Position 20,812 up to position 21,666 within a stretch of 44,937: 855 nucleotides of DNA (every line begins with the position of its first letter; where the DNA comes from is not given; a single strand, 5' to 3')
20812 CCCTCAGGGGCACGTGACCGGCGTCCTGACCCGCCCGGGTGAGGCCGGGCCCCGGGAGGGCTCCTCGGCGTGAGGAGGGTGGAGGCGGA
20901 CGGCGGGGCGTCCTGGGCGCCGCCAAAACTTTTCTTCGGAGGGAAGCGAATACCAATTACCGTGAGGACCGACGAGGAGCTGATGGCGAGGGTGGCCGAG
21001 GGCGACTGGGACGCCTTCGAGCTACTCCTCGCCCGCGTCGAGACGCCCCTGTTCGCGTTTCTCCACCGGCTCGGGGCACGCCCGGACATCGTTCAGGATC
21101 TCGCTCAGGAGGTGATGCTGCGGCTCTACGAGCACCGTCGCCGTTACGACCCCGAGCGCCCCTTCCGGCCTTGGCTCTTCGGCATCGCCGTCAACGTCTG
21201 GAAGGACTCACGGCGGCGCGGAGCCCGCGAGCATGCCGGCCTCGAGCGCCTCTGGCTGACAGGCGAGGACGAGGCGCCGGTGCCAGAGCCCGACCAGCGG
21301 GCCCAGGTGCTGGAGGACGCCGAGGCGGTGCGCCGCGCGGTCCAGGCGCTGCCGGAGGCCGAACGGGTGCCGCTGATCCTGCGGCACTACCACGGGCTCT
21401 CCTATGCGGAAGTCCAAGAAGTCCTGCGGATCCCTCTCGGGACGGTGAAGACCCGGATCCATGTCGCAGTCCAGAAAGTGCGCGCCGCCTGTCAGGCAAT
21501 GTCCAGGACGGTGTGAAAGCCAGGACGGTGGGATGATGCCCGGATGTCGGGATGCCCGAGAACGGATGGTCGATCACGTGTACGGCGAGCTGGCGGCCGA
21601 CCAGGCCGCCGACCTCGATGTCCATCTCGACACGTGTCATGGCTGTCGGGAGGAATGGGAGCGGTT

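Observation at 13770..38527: Four exact copies of AAACyy-N15-CGAATAC, each just upstream of a start codon: a putative ECF sigma regulon promoter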

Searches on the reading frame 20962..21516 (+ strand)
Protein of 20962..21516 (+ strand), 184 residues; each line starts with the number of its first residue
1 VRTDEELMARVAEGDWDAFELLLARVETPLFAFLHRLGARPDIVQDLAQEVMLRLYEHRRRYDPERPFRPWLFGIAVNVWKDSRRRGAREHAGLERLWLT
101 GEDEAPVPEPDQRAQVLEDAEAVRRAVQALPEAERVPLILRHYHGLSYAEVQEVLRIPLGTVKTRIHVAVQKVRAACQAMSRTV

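Call 11: search_protein_families(library=pfam, proteins=[window:20962-21516:+], max_evalue=0.01)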
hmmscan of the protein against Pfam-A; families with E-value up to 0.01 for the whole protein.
window:20962-21516:+ (184 aa): 5 families
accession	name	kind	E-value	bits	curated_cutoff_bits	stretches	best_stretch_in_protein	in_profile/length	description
PF04542.20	Sigma70_r2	-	1.3e-15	57.4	24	1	25-89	4-70/71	Sigma-70 region 2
PF08281.18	Sigma70_r4_2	-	6.2e-14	51.8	25.7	1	121-172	2-53/54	Sigma-70, region 4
PF04545.22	Sigma70_r4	-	3.2e-10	39.8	24.1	1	127-175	2-50/50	Sigma-70, region 4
PF07638.17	Sigma70_ECF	-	9.7e-05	22.8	21.1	1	81-176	89-182/185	ECF sigma factor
PF13384.12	HTH_23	-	0.0077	16.5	24.6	0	132-163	4-35/50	Homeodomain-like domain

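Call 15: find_homologous_proteins(query=window:20962-21516:+, max_evalue=1e-10)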
Query window:20962-21516:+ (184 aa): 436 proteins with E <= 1e-10 among 1135 candidates; the best 120 are listed.
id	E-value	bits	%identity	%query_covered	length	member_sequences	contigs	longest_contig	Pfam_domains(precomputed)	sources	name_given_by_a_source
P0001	7.4e-104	363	91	98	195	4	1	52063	PF04545.23,PF04542.21,PF08281.19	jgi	jgi:RNA polymerase sigma-70 factor (ECF subfamily)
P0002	3.4e-74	266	72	92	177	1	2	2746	PF04545.23,PF04542.21,PF08281.19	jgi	-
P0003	7.8e-74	265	72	94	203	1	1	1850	PF04545.23,PF04542.21,PF08281.19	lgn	-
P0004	8.9e-73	262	72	91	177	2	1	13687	PF04545.23,PF04542.21,PF08281.19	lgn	-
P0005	6.3e-72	259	71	91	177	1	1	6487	PF04545.23,PF04542.21,PF08281.19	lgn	-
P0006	3.7e-70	253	69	95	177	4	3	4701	PF04545.23,PF04542.21,PF08281.19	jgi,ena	-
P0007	1.5e-69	251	70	92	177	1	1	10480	PF04545.23,PF04542.21,PF08281.19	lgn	-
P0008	3.0e-68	247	68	91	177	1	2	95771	PF04545.23,PF04542.21,PF08281.19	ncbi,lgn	-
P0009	1.2e-49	186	54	99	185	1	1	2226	PF13384.13,PF04545.23,PF04542.21,PF08281.19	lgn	-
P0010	2.5e-47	179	51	96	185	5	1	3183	PF04545.23,PF04542.21,PF08281.19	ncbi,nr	ncbi:MAG: RNA polymerase sigma factor [Candidatus Rokubacteria bacterium]|nr:RNA polymerase sigma fa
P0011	2.3e-46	176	53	95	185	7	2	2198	PF13384.13,PF04545.23,PF04542.21,PF08281.19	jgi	-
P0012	4.0e-46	175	51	96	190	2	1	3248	PF04545.23,PF04542.21,PF08281.19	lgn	-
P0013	8.8e-46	174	50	97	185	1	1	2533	PF04545.23,PF04542.21,PF08281.19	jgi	-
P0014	1.4e-45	173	51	95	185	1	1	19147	PF13384.13,PF04545.23,PF04542.21,PF08281.19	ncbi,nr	ncbi:MAG: sigma-70 family RNA polymerase sigma factor [Candidatus Rokubacteria bacterium]|nr:sigma-7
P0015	2.7e-45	172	49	98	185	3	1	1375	PF13384.13,PF04545.23,PF04542.21,PF08281.19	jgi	jgi:RNA polymerase sigma-70 factor (ECF subfamily)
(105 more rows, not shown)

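Call 17: find_encoding_contigs(protein=P0001, flank=10000, max_places=3)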
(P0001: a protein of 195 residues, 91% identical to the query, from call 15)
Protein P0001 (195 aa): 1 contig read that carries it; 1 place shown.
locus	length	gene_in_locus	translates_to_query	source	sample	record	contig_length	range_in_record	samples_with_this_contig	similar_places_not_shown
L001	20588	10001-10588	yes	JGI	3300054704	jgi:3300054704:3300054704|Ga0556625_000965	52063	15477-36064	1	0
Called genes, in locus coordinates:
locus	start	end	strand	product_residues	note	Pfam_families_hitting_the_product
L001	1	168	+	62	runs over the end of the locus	-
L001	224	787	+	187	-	PF04542:Sigma70_r2, PF13384:HTH_23 (faint), PF08281:Sigma70_r4_2, PF04545:Sigma70_r4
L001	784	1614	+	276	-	PF13490:zf-HC2 (weak)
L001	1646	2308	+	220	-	-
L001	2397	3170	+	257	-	-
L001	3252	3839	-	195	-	PF02371:Transposase_20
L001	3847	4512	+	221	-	PF02239:Cytochrom_D1 (faint), PF10282:Lactonase, PF21783:YNCE (faint), PF25174:Beta-prop_THOC3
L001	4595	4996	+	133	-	-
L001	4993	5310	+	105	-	-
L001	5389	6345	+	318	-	-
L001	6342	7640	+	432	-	PF05425:CopD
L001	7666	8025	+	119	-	-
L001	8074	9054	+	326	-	PF02685:Glucokinase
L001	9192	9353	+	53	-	-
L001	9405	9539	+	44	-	-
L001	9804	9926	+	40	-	-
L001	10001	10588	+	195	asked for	PF04542:Sigma70_r2, PF08281:Sigma70_r4_2, PF04545:Sigma70_r4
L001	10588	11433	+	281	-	PF13490:zf-HC2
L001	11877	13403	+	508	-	PF02321:OEP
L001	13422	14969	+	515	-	PF25919:BSH_CusB (faint), PF25954:Beta-barrel_RND_2, PF25967:RND-MFP_C, PF25975:CzcB_C (weak), PF25989:YknX_C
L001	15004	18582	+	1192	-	PF00873:ACR_tran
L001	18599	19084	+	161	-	PF03625:DUF302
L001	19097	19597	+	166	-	PF03625:DUF302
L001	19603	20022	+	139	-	-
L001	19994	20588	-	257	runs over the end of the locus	PF08241:Methyltransf_11, PF13649:Methyltransf_25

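Call 18: find_encoding_contigs(protein=P0008, flank=10000, max_places=3)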
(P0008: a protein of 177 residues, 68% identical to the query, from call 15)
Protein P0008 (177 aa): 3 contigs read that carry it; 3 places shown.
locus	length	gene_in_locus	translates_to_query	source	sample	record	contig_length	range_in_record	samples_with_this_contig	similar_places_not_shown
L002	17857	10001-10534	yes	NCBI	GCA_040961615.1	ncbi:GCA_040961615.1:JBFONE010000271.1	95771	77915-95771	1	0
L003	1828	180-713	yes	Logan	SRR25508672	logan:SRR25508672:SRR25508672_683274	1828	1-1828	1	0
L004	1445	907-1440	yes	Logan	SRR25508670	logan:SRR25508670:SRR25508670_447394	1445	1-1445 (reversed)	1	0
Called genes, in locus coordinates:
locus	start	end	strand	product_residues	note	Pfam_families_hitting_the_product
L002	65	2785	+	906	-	PF00270:DEAD, PF04851:ResIII, PF22527:DEXQc_Suv3 (weak), PF08148:DSHCT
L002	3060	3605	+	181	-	PF04542:Sigma70_r2, PF08281:Sigma70_r4_2, PF04545:Sigma70_r4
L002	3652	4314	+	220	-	PF13490:zf-HC2 (weak)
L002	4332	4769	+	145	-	PF03203:MerC (faint)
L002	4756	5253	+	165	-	-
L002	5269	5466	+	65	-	PF00403:HMA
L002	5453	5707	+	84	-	PF05052:MerE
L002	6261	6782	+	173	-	PF03243:MerB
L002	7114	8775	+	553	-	PF00403:HMA, PF07992:Pyr_redox_2, PF12831:FAD_oxidored (weak), PF13738:Pyr_redox_3 (faint), PF00070:Pyr_redox, PF02852:Pyr_redox_dim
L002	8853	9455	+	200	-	PF04542:Sigma70_r2, PF08281:Sigma70_r4_2, PF04545:Sigma70_r4 (weak)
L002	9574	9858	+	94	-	PF20570:DUF6779 (weak)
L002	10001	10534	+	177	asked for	PF04542:Sigma70_r2, PF08281:Sigma70_r4_2, PF04545:Sigma70_r4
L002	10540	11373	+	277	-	PF13490:zf-HC2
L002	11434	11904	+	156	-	PF03625:DUF302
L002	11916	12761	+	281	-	-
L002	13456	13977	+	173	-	PF03243:MerB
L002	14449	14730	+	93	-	-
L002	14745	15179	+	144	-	-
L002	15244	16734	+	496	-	PF02310:B12-binding, PF04055:Radical_SAM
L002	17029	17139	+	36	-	-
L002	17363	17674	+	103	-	-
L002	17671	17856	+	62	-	?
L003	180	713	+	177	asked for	PF04542:Sigma70_r2, PF08281:Sigma70_r4_2, PF04545:Sigma70_r4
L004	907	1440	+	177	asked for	PF04542:Sigma70_r2, PF08281:Sigma70_r4_2, PF04545:Sigma70_r4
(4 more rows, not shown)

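Call 22: find_related_loci(query=A1, collection=genome_contigs, flank=6000)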
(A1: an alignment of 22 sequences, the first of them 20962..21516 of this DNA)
Query A1 (184 aa) in genome_contigs; peptide patterns used: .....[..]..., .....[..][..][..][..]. (x = any residue, [..] = any of these).
436 stretches matched a pattern; 349 encode a relative of the query (tblastn E <= 1e-3); the best 80 are kept; 80 distinct loci.
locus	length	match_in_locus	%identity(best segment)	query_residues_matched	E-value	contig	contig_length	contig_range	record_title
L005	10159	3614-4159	93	1-182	2e-112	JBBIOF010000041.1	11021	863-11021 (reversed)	MAG: Candidatus Rokuibacteriota bacterium isolate QH2S170213_bin_273 NODE_6099_length_11021_cov_7.792541, whole genome s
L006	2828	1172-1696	53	1-175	8e-54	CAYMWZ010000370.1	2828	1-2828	MAG TPA_asm: uncultured Nitrospinaceae bacterium isolate binchicken_co21_438 genome assembly, contig: NODE_69082_length_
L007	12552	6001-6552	51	1-184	5e-52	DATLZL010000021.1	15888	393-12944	MAG TPA_asm: Candidatus Binatia bacterium isolate SMAG_U13297 k141_397981, whole genome shotgun sequence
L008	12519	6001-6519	51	4-176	2e-50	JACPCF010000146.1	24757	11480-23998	MAG: Candidatus Rokuibacteriota bacterium isolate NC_groundwater_276_Ag_S-0.2um_68_12 S5_GD2017_2_S2_scaffold_3303, whol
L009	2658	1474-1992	49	1-173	4e-47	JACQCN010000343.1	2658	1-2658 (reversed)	MAG: Candidatus Rokuibacteriota bacterium isolate NC_groundwater_969_Pr1_S-0.2um_71_15 Montesol18-Sp2_coassembly_scaffol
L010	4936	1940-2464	45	1-175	1e-45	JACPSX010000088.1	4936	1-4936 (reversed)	MAG: Candidatus Tectomicrobia bacterium isolate NC_groundwater_717_Ag_S-0.2um_59_8 S36_SO-2_scaffold_184505, whole genom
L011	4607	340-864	49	1-175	1e-45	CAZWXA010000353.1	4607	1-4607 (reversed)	MAG TPA_asm: uncultured bacterium isolate SRP119689_co1_6 genome assembly, contig: NODE_31957_length_4607_cov_4.256810,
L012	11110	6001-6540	46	4-182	3e-45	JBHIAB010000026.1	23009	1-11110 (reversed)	MAG: Candidatus Methylomirabilia bacterium isolate K_3_bin.30 NODE_557_length_23009_cov_8.093361, whole genome shotgun s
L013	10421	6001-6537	47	4-182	5e-44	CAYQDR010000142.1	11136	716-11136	MAG TPA_asm: uncultured bacterium isolate binchicken_co21_484 genome assembly, contig: NODE_4647_length_11136_cov_15.210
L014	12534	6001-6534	35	3-170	2e-31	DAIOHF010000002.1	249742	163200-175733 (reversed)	MAG TPA_asm: Sedimentisphaerales bacterium isolate CTOTU29512 NODE_10_length_249742_cov_14.080084, whole genome shotgun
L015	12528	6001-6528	34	4-171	2e-29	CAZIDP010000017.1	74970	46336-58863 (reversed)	MAG TPA_asm: uncultured Nitrospirales bacterium isolate SRP241326_co1_1 genome assembly, contig: NODE_609_length_74970_c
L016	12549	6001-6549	36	3-173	3e-28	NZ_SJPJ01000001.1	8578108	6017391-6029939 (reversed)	Novipirellula herctigrandis strain CA13 CA13_contig00001, whole genome shotgun sequence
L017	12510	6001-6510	40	3-173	8e-28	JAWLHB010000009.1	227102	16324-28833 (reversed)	MAG: Lentisphaeria bacterium isolate 30dZY2.bin.23 NODE_130_length_227102_cov_11.373167, whole genome shotgun sequence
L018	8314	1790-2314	35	2-176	7e-28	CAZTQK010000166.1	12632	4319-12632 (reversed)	MAG TPA_asm: uncultured Planctomycetales bacterium isolate binchicken_co74_144 genome assembly, contig: NODE_9401_length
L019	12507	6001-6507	38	4-174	7e-27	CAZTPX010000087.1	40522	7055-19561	MAG TPA_asm: uncultured Planctomycetaceae bacterium isolate binchicken_co3_229 genome assembly, contig: NODE_2846_length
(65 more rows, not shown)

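Call 26: search_protein_families(library=ncbifam, proteins=[window:20962-21516:+], max_evalue=0.001)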
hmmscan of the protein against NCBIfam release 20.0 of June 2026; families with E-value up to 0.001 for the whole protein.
window:20962-21516:+ (184 aa): 82 families (the best 25 are shown)
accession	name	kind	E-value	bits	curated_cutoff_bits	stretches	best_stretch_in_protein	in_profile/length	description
NF009166.1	PRK12513.1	equivalog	3.2e-38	131.4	206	1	2-180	7-189/193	RNA polymerase sigma factor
NF007216.0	PRK09638.1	equivalog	1.8e-32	112.5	194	1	3-176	4-173/180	RNA polymerase sigma factor SigY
NF009195.0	PRK12543.1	subfamily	4.7e-29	101.2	197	1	5-180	8-181/192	RNA polymerase sigma factor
NF009171.0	PRK12518.1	equivalog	9.1e-26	90.8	208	1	3-175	13-182/191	RNA polymerase sigma factor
NF007223.0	PRK09641.1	equivalog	5.4e-24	85.1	209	1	6-174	7-181/187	RNA polymerase sigma factor SigW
NF004113.0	PRK05602.1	equivalog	7.7e-24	84.5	208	1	3-174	31-198/211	RNA polymerase sigma factor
TIGR02937.1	sigma70-ECF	superfamily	8.6e-24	84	42.9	1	18-175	2-163/165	sigma-70 family RNA polymerase sigma factor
TIGR02939.1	RpoE_Sigma70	equivalog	3.5e-23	82.6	236.15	1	3-173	6-182/190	RNA polymerase sigma factor RpoE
NF009172.0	PRK12519.1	subfamily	8.1e-23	81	222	1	2-179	14-191/194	RNA polymerase sigma factor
TIGR02948.1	SigW_bacill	equivalog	1.2e-22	80.9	243.1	1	6-174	7-181/187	RNA polymerase sigma factor SigW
NF007227.0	PRK09645.1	subfamily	1.7e-21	76.9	202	1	15-183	11-176/177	sigma-70 family RNA polymerase sigma factor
NF007228.0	PRK09646.1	subfamily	3.2e-21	75.9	226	1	4-176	17-189/194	ECF RNA polymerase sigma factor SigK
TIGR02950.1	SigM_subfam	subfamily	4.6e-21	75.3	147.95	1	28-175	11-156/159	RNA polymerase sigma factor, SigM family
NF009168.0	PRK12515.1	subfamily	1e-20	74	236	1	2-175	7-177/189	RNA polymerase sigma factor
TIGR02983.1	SigE-fam_strep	subfamily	2.4e-20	73.1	141.55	1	17-178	6-159/162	SigE family RNA polymerase sigma factor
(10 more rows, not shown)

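Call 53: find_related_loci(query=A1, collection=metagenome_contigs, flank=8000)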
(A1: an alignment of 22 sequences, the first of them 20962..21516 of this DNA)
Query A1 (184 aa) in metagenome_contigs; peptide patterns used: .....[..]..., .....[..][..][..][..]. (x = any residue, [..] = any of these).
600 stretches matched a pattern (row limit reached: there are more); 484 encode a relative of the query (tblastn E <= 1e-3); the best 80 are kept; 80 distinct loci.
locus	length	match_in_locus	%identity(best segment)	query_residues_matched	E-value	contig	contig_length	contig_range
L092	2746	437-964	73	1-176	1e-83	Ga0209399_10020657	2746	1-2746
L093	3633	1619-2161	69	1-181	5e-78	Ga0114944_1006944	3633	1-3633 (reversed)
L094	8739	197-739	69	1-181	8e-77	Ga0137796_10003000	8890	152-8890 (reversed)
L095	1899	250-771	57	1-174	4e-59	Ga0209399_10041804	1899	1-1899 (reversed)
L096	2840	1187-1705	54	1-173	1e-55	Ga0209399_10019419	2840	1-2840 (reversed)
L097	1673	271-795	54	1-175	2e-56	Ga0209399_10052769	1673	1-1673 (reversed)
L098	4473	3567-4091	53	4-178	6e-50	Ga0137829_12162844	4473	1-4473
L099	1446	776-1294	51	4-176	6e-52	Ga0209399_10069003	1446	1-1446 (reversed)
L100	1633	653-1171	51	4-176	6e-51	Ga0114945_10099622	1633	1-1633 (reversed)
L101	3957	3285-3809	52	4-178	1e-48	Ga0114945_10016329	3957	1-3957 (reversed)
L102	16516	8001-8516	52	3-175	4e-48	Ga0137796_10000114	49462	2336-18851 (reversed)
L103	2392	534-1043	54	4-173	4e-48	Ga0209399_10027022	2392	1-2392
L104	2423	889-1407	51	1-173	6e-47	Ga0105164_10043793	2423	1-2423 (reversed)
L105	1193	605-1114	49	4-173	6e-47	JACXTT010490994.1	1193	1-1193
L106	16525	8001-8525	47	1-176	7e-44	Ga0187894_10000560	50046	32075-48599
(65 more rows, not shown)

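Call 59: search_solved_structures(query=window:20962-21516:+, max_evalue=0.00001)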
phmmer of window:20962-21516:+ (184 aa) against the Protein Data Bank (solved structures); distinct sequences matched with E-value up to 0.00001: 23.
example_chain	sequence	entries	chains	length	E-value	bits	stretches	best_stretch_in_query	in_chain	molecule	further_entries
6in7_B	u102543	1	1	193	1.2e-20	77.2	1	3-182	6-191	RNA polymerase sigma-H factor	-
8z6g_B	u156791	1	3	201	1.3e-20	77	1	3-182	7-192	RNA polymerase sigma factor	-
5wuq_A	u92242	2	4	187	6e-19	71.6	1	8-174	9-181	ECF RNA polymerase sigma factor SigW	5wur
1or7_A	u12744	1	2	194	8e-17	64.7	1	3-177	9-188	RNA polymerase sigma-E factor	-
6jbq_F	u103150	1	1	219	1.2e-16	64.2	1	3-177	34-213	ECF RNA polymerase sigma-E factor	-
6jcy_F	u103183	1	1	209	1.2e-14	57.6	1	3-177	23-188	ECF RNA polymerase sigma factor SigH,ECF RNA polymerase sigma factor SigE,ECF RNA polymera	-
9m9d_F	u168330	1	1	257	3e-14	56.3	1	26-174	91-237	ECF RNA polymerase sigma factor SigE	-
9m9e_F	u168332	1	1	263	3.2e-14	56.2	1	26-174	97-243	ECF RNA polymerase sigma factor SigE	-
9m98_F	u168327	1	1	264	3.2e-14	56.2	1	26-174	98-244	ECF RNA polymerase sigma factor SigE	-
5zx2_F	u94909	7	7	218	1.7e-12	50.6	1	3-177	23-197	ECF RNA polymerase sigma factor SigH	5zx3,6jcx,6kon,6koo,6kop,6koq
2q1z_A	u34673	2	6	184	2e-12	50.4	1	15-175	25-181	RpoE, ECF SigE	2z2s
6dv9_F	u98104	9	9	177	2.1e-12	50.3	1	30-181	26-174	ECF RNA polymerase sigma factor SigL | RNA polymerase sigma factor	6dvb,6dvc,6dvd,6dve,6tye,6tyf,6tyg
9isn_F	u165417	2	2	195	3.8e-12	49.5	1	7-177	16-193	ECF sigma factor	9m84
4cxf_A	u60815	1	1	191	4.3e-12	49.3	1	4-179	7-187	RNA POLYMERASE SIGMA FACTOR CNRH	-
5or5_A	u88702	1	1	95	7.6e-09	38.7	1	3-82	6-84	ECF RNA polymerase sigma-E factor,ECF RNA polymerase sigma factor SigW,ECF RNA polymerase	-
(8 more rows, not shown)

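Call 75: search_protein_families(library=pfam, proteins=[L001:7666-8025:+, L002:9574-9858:+, L005:6697-6870:+, L005:5665-6510:+, L002:8853-9455:+, L001:19603-20022:+], max_evalue=0.01)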
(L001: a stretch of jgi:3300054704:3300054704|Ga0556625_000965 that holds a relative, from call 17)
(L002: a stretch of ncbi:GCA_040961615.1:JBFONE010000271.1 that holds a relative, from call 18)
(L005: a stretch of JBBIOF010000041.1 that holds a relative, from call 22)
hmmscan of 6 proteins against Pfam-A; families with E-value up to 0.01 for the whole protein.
L001:7666-8025:+ (119 aa): 4 families
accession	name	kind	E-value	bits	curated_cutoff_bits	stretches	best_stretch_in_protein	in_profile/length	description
PF13717.11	Zn_ribbon_4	-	3.7e-05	24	30.3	0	42-51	26-35/36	zinc-ribbon domain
PF09723.15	Zn_ribbon_8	-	0.00046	20.6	34.4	0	99-110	4-15/41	Zinc ribbon domain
PF05129.18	Zn_ribbon_Elf1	-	0.00099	19.6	29.8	0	14-54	23-59/79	Transcription elongation factor Elf1 like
PF01155.25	HypA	-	0.0057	17.1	28.9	0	28-81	57-94/112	Hydrogenase/urease nickel incorporation, metallochaperone, hypA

L002:9574-9858:+ (94 aa): 4 families
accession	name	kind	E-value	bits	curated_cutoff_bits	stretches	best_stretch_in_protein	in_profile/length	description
PF20570.3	DUF6779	-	5.5e-06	27.4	28.1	1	23-66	60-102/108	Domain of unknown function (DUF6779)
PF04977.20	DivIC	-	0.00072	19.8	28.9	1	30-57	27-55/80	Septum formation initiator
PF04102.17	SlyX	-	0.0064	17.5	30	1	30-58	27-55/67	SlyX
PF06305.16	LapA_dom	-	0.0083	16.4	28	0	6-50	25-63/64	Lipopolysaccharide assembly protein A domain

L005:6697-6870:+ (57 aa): 0 families

L005:5665-6510:+ (281 aa): 1 family
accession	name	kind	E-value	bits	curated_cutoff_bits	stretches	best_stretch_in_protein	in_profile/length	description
PF20587.3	DUF6789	-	1e-05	26.1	27.1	1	102-251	2-140/144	Family of unknown function (DUF6789)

L002:8853-9455:+ (200 aa): 3 families
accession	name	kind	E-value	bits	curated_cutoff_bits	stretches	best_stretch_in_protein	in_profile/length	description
PF08281.18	Sigma70_r4_2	-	2.2e-17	62.9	25.7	1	135-188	1-54/54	Sigma-70, region 4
PF04542.20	Sigma70_r2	-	4.1e-17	62.2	24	1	28-95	1-70/71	Sigma-70 region 2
PF04545.22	Sigma70_r4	-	1.9e-06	27.7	24.1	1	141-189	1-49/50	Sigma-70, region 4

L001:19603-20022:+ (139 aa): 1 family
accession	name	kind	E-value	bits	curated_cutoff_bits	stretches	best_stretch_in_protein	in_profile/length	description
PF13115.11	YtkA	-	0.0016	19.4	25.9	0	28-117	3-84/85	YtkA-like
